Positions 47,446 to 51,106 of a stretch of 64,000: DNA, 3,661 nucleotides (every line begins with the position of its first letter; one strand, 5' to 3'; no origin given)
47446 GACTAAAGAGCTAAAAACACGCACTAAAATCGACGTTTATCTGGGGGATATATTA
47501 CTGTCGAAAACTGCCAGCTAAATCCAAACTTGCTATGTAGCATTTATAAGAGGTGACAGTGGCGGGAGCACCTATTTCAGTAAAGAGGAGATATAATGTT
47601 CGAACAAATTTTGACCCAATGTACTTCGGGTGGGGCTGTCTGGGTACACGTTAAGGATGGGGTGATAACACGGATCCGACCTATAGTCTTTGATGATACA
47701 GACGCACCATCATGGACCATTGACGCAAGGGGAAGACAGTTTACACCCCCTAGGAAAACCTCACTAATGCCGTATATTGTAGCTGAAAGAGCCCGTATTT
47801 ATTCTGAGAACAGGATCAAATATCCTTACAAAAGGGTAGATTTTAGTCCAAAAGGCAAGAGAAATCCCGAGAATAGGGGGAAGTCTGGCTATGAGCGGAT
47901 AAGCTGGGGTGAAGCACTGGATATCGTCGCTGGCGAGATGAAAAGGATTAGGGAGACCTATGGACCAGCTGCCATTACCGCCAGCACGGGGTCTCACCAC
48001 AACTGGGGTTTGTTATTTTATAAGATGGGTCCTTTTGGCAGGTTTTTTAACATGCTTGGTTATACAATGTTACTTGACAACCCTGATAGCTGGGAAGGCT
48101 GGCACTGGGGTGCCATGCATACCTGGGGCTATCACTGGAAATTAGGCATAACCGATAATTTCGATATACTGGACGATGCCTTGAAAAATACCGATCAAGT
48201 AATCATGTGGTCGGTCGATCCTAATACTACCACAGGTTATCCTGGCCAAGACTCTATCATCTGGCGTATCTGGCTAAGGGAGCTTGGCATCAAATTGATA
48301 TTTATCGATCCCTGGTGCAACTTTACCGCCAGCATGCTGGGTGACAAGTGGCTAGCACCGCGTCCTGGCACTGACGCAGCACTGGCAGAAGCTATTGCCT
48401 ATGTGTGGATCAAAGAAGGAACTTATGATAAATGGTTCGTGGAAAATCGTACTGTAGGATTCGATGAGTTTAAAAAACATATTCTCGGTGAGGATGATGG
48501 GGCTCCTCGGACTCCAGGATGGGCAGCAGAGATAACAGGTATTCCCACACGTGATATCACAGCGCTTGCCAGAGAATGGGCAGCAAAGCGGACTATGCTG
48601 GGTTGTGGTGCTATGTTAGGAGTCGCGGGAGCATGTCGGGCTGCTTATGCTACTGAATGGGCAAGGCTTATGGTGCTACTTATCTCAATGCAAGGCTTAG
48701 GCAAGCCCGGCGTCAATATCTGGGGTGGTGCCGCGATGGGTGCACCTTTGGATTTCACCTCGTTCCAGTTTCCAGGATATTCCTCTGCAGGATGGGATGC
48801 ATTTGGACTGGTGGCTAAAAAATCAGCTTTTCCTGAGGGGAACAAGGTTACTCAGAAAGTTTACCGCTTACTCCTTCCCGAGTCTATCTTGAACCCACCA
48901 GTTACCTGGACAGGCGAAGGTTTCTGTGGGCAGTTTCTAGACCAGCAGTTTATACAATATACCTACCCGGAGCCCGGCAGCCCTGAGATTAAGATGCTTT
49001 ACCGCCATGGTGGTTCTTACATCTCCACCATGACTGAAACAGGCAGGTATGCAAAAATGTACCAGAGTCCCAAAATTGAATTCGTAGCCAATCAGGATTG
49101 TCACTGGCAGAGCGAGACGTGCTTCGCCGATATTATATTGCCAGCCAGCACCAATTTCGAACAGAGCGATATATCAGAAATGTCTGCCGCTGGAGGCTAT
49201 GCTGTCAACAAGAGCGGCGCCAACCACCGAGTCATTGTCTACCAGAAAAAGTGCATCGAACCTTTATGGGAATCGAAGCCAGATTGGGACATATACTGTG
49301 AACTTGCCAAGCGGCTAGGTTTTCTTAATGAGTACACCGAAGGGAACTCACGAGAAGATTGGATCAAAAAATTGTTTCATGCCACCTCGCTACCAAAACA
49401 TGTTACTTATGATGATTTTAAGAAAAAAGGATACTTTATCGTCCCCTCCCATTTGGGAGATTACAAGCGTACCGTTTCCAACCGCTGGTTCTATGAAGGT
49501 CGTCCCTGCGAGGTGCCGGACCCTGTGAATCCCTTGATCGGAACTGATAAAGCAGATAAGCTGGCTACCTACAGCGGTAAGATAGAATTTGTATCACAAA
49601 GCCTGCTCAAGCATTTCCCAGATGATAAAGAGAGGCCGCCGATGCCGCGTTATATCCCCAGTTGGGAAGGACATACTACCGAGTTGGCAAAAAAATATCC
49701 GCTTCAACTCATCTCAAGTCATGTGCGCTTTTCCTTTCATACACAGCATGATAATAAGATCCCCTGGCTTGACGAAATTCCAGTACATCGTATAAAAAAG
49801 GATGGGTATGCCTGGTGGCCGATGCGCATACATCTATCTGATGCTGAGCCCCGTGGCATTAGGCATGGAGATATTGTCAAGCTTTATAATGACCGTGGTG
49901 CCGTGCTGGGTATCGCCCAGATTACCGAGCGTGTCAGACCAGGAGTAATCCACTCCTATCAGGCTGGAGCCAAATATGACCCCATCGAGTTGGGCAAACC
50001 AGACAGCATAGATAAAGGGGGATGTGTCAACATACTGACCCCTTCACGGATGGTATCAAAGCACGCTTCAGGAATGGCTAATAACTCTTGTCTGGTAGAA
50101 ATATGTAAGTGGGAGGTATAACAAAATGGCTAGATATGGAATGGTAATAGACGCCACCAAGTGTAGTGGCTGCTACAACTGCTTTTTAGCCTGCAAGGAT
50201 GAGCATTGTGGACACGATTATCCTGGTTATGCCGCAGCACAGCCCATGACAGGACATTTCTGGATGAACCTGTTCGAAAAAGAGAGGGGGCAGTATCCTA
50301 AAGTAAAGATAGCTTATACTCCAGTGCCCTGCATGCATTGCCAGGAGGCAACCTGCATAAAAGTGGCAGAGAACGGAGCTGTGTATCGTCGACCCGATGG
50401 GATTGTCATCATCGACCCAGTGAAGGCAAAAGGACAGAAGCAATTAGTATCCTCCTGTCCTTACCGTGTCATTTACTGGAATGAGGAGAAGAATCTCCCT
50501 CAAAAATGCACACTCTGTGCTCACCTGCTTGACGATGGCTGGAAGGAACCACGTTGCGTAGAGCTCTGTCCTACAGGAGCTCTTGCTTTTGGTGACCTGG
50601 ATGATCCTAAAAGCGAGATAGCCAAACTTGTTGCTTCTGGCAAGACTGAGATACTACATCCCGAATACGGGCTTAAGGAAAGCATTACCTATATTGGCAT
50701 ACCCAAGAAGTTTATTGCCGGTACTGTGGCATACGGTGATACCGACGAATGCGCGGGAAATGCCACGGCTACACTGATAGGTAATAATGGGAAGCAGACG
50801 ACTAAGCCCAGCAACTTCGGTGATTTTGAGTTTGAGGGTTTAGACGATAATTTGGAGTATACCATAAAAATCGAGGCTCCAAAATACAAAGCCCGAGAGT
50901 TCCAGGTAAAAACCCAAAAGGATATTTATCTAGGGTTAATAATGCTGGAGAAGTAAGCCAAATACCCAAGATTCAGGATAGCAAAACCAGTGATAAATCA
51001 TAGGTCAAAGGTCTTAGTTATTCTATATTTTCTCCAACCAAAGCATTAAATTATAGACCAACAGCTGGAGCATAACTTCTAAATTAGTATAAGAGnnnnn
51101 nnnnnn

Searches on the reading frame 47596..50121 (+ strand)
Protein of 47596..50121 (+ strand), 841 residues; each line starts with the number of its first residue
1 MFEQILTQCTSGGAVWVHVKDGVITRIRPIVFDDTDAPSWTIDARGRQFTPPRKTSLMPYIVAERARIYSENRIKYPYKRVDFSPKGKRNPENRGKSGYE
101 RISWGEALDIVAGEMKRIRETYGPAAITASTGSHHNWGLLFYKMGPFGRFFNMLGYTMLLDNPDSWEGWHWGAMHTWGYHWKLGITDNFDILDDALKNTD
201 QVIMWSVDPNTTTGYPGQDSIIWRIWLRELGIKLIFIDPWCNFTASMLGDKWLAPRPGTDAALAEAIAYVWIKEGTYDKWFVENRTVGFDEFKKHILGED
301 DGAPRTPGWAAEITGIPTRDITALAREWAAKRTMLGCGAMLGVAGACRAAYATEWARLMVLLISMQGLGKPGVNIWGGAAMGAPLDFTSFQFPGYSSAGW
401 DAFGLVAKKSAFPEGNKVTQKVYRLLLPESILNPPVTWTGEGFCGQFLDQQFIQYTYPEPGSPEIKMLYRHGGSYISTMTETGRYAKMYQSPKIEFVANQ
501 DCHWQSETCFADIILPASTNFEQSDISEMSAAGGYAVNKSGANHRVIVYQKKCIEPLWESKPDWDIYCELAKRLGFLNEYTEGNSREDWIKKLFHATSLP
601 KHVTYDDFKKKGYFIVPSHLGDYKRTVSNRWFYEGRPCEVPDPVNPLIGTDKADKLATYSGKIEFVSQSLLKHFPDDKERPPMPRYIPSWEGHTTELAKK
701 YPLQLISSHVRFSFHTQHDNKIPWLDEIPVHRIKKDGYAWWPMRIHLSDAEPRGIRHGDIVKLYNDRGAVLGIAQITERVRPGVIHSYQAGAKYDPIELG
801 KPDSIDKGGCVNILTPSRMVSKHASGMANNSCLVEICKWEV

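Call 4: search_protein_families(library=pfam, proteins=[window:47596-50121:+])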
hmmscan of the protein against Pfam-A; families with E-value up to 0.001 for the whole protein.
window:47596-50121:+ (841 aa): 3 families
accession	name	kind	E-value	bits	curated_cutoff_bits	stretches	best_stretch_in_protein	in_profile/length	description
PF00384.28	Molybdopterin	-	3.2e-31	109.1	24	1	73-573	1-353/353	Molybdopterin oxidoreductase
PF21423.2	AhtL-like_1st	-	1.8e-23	82.3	27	1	13-66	1-54/55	Pyrogallol hydroxytransferase large subunit-like, domain 1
PF01568.27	Molydop_binding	-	4.9e-16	59.2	26.8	1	703-832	1-109/110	Molydopterin dinucleotide binding domain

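Call 58: search_protein_families(library=ncbifam, proteins=[window:47596-50121:+], max_evalue=0.00001)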
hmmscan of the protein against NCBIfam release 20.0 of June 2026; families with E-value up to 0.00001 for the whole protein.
window:47596-50121:+ (841 aa): 20 families
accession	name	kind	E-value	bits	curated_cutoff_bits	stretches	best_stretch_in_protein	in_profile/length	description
TIGR00509.1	bisC_fam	subfamily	1.4e-111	374.1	1017.55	1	65-839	36-754/772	molybdopterin guanine dinucleotide-containing S/N-oxide reductase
TIGR02166.1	dmsA_ynfE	subfamily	2.2e-101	340.2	777.7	2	464-838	454-793/794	DMSO/selenate family reductase complex A subunit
NF011682.0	PRK15102.1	equivalog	1.1e-84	285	909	1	65-840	85-811/829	trimethylamine-N-oxide reductase TorA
TIGR02164.1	torA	equivalog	3.4e-79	266.9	1465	1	65-839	81-806/824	trimethylamine-N-oxide reductase TorA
NF011566.1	PRK14990.1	exception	1.6e-70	238.1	1600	2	465-837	475-812/814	dimethylsulfoxide reductase subunit A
NF041884.1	selenate_YnfF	exception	3.7e-61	207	1650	2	65-363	97-385/798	selenate/tellurate reductase subunit YnfF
NF041885.1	selenate_YnfE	exception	9.1e-59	199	1675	2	491-838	490-804/805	selenate/tellurate reductase subunit YnfE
TIGR01591.1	Fdh-alpha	equivalog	8.8e-43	146.4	666.25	2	71-374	51-319/672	formate dehydrogenase subunit alpha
NF012032.0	PRK15488.1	equivalog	1.6e-42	145.5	694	3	229-331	225-320/759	thiosulfate reductase PhsA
TIGR03479.1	DMSO_red_II_alp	subfamily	7.6e-39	133.5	984.75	3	65-286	112-307/913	molybdopterin-dependent oxidoreductase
TIGR01580.1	narG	equivalog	5.9e-22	77.1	1084.15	2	491-596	762-855/1235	nitrate reductase subunit alpha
NF047855.1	AssmNtatRedNasC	equivalog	4.6e-19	68.2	1100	1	228-335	206-306/708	assimilatory nitrate reductase catalytic subunit NasC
NF041714.1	arsenate_red_ArrA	equivalog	3.7e-15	55.1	1600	1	44-292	76-302/848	arsenate respiratory reductase molybdopterin-containing subunit ArrA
NF041783.2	mnquin_red_QrcB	equivalog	5.2e-11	41.4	440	0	232-344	239-340/695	menaquinone reductase molybdopterin-binding-like subunit QrcB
TIGR01553.1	formate-DH-alph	equivalog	5.8e-11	40.9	814.2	0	750-819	922-991/1009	formate dehydrogenase-N subunit alpha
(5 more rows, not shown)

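Call 62: search_solved_structures(query=window:47596-50121:+, max_evalue=1e-100, show_alignments=1)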
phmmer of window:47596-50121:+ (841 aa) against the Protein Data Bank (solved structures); distinct sequences matched with E-value up to 1e-100: 1.
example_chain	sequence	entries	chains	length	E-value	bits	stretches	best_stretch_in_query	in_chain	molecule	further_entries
4v4c_A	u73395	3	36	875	2e-261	872.8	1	6-840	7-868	Pyrogallol hydroxytransferase large subunit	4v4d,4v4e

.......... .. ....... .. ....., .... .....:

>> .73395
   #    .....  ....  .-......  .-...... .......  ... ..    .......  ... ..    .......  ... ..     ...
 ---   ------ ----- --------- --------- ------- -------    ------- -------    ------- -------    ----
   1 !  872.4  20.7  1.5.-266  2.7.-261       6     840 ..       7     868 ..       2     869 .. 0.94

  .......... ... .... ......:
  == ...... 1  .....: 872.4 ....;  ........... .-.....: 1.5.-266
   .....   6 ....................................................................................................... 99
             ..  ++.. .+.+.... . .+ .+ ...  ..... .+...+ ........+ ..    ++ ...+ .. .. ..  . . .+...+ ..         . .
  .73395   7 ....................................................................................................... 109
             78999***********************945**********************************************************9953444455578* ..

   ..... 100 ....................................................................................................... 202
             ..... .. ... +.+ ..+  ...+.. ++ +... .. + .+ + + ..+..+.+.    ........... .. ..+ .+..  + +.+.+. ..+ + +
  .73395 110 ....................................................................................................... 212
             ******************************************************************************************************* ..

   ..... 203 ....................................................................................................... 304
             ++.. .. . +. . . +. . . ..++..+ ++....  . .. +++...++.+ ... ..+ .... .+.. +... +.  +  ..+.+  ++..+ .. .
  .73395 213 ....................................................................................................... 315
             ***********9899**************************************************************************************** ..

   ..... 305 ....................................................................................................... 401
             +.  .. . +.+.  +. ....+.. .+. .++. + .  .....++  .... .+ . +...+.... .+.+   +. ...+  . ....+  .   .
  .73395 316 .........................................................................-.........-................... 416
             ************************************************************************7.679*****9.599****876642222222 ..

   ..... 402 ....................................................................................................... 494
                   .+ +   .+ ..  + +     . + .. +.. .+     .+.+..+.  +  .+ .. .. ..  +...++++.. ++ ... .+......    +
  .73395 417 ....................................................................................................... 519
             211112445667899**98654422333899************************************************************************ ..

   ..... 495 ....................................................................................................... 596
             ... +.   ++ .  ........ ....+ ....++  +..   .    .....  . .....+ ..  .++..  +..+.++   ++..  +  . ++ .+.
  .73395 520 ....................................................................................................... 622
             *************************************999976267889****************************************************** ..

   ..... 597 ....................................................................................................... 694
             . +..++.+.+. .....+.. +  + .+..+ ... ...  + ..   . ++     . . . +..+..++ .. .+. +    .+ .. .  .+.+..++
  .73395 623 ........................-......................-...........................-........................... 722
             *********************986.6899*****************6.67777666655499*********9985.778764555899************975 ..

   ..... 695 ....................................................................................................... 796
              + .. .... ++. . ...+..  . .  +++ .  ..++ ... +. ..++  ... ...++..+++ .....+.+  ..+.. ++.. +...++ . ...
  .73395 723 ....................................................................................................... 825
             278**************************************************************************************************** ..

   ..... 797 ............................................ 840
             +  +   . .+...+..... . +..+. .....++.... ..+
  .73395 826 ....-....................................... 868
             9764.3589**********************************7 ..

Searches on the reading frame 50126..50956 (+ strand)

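Call 4: search_protein_families(library=pfam, proteins=[window:50126-50956:+])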
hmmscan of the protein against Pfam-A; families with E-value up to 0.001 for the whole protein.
window:50126-50956:+ (276 aa): 4 families
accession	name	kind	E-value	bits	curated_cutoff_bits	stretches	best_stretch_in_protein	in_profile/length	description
PF13247.11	Fer4_11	-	2e-28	99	26.2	1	61-157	2-99/100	4Fe-4S dicluster domain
PF12838.12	Fer4_7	-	1.4e-05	25.9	27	0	108-152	9-52/52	4Fe-4S dicluster domain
PF13187.11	Fer4_9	-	2.8e-05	24.5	27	0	12-80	1-46/52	4Fe-4S dicluster domain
PF13620.12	CarboxypepD_reg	-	0.00021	22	32.3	1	197-262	2-68/82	Carboxypeptidase regulatory-like domain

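Call 58: search_protein_families(library=ncbifam, proteins=[window:50126-50956:+], max_evalue=0.00001)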
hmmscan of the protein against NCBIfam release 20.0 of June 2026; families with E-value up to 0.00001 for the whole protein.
window:50126-50956:+ (276 aa): 18 families
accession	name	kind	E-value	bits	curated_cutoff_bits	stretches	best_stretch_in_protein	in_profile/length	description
NF041715.1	arsenate_red_ArrB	equivalog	1.9e-37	129.1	450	2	3-122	2-110/233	arsenate respiratory reductase iron-sulfur subunit ArrB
NF045797.1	DsrO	equivalog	3.4e-32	111.7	200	1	2-190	42-234/235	sulfate reduction electron transfer complex DsrMKJOP subunit DsrO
NF011569.0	PRK14993.1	equivalog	1.5e-31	109.8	416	1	2-198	42-230/244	tetrathionate reductase subunit TtrB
TIGR03478.1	DMSO_red_II_bet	subfamily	6.7e-31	107.4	480.7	1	51-191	113-254/321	DMSO reductase family type II enzyme, iron-sulfur subunit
TIGR03149.1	cyt_nit_nrfC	equivalog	2.8e-30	105.4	377.6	1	2-174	37-200/225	cytochrome c nitrite reductase Fe-S protein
TIGR02951.1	DMSO_dmsB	equivalog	9.3e-29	100.5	214.1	1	3-162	1-157/161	DMSO/selenate family reductase complex B subunit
NF042979.1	EthbenzDh_ebdB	equivalog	1.4e-26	93.2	740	1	40-191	126-276/354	ethylbenzene dehydrogenase subunit beta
NF041782.1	mnquin_red_QrcC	equivalog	1.1e-25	90.7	400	2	4-119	1-119/239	menaquinone reductase iron-sulfur cluster-binding subunit QrcC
NF008134.0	PRK10882.1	equivalog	2.4e-20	72.9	263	1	5-208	40-257/329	hydrogenase 2 operon protein HybA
TIGR01582.1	FDH-beta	equivalog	7.8e-20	71.1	334.7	1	6-173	24-197/283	formate dehydrogenase subunit beta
TIGR01660.1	narH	equivalog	5.1e-18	64.7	524.05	1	53-148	167-262/492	nitrate reductase subunit beta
NF045715.1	sulf_resp_HmcB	equivalog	4.2e-16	58.9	420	1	4-160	37-200/307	sulfate respiration complex iron-sulfur protein HmcB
NF009451.0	PRK12809.1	equivalog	9.9e-12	43.9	1154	1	6-157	5-138/639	formate-dependent uric acid utilization protein YgfT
NF009408.0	PRK12769.1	equivalog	9e-11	40.6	1003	1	6-155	5-144/659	formate-dependent uric acid utilization protein AegA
NF007658.0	PRK10330.1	equivalog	1.1e-09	38.1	260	1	3-157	3-156/181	electron transport protein HydN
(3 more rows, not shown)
